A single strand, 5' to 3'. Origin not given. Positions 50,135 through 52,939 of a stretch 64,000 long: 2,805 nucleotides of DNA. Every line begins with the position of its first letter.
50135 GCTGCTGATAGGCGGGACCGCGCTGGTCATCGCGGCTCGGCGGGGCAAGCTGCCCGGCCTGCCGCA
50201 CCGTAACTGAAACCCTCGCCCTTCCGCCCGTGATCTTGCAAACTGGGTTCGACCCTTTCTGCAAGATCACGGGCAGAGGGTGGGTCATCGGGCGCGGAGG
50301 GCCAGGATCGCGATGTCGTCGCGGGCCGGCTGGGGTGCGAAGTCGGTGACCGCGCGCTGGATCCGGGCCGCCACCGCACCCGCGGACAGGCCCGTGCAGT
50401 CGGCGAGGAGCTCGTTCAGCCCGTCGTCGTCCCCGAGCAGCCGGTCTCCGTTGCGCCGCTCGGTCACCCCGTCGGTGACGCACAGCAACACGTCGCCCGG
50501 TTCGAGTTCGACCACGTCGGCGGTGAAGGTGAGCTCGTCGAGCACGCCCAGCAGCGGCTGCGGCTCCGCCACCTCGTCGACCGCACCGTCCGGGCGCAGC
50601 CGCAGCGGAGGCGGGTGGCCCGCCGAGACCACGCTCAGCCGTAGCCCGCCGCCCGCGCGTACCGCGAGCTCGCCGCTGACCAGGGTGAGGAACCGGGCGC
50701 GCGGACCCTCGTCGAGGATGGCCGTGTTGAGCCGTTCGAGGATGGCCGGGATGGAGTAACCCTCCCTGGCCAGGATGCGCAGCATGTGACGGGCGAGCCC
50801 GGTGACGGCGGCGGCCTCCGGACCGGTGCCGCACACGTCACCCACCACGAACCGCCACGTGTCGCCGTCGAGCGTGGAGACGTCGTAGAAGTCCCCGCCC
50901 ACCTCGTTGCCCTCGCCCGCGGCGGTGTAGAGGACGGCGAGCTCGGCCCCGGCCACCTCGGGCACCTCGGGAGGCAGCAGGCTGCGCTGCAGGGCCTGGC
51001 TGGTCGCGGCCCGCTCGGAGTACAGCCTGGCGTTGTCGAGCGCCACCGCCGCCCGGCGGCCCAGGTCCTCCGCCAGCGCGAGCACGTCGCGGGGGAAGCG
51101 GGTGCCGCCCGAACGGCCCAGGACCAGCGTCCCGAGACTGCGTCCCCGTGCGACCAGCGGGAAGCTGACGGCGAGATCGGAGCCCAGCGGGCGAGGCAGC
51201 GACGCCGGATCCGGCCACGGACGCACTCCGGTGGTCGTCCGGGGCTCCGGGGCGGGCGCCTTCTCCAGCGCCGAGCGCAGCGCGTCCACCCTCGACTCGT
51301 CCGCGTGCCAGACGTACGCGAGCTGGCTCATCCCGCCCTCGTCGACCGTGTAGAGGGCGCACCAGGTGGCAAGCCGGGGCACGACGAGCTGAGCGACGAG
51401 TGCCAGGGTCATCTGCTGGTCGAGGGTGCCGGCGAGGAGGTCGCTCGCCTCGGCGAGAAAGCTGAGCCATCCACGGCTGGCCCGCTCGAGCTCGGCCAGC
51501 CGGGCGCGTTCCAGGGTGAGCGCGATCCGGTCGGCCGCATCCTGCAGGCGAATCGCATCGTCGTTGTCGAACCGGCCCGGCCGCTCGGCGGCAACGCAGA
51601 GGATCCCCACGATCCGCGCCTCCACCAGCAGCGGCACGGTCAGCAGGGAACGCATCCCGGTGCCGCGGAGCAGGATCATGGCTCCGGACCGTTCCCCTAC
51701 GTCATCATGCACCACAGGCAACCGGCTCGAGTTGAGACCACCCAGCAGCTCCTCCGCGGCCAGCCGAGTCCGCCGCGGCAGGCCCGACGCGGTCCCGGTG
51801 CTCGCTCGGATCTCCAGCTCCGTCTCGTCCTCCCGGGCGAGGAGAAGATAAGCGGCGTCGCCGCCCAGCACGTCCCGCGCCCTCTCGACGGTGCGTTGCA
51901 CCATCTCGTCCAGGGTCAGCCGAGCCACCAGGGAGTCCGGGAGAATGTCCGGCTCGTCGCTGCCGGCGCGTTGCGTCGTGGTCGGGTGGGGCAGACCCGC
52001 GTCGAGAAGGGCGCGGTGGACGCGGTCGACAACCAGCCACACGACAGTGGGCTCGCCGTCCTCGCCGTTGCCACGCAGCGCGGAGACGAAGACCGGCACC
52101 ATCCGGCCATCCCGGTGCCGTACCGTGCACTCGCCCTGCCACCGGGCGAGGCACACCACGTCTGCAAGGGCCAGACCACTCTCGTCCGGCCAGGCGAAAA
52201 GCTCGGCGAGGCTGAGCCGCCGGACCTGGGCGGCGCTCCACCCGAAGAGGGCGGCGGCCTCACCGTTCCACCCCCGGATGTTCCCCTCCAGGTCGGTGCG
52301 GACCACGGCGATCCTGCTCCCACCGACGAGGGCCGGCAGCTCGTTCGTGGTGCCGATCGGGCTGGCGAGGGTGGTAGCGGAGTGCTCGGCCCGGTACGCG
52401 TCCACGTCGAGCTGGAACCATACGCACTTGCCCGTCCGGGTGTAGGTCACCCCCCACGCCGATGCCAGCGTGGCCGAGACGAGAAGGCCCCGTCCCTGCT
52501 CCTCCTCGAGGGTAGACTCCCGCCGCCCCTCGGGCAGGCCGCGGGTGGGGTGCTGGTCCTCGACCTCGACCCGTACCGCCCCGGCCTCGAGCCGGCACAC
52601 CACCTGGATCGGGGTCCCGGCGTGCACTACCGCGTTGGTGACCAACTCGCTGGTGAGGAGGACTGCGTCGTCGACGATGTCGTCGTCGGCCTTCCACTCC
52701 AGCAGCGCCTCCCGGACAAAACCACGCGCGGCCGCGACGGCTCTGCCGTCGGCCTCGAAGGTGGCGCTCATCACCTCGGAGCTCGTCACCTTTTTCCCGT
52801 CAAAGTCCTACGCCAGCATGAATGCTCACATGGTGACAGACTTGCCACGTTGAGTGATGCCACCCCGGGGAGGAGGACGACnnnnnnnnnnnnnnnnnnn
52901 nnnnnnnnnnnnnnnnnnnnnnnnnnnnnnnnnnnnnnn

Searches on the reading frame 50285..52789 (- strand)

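Call 62: search_protein_families(library=pfam, proteins=[window:50285-52789:-], max_evalue=0.0001)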
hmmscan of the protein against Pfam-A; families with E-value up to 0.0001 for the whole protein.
window:50285-52789:- (834 aa): 8 families
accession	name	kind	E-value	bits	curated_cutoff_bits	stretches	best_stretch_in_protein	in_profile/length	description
PF07228.17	SpoIIE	-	7.7e-45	153.6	25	1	642-833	2-191/192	Stage II sporulation protein E (SpoIIE)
PF13492.12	GAF_3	-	5.6e-21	75.7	27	2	292-428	1-129/129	GAF domain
PF01590.32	GAF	-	1.2e-19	71.6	22.4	2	293-426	2-133/133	GAF domain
PF13185.12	GAF_2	-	1.3e-19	71.2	28.6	1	291-427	2-136/136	GAF domain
PF13581.12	HATPase_c_2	-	3.9e-14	53.2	27.4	1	11-126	1-126/127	Histidine kinase-like ATPase domain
PF02518.31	HATPase_c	-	2.1e-06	28.6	26.4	1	43-129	7-109/111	Histidine kinase-, DNA gyrase B-, and HSP90-like ATPase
PF00989.32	PAS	-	2.9e-06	27.7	22.6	1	152-207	4-62/113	PAS fold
PF08448.16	PAS_4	-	1.6e-05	25.5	23.1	1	161-255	7-104/110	PAS fold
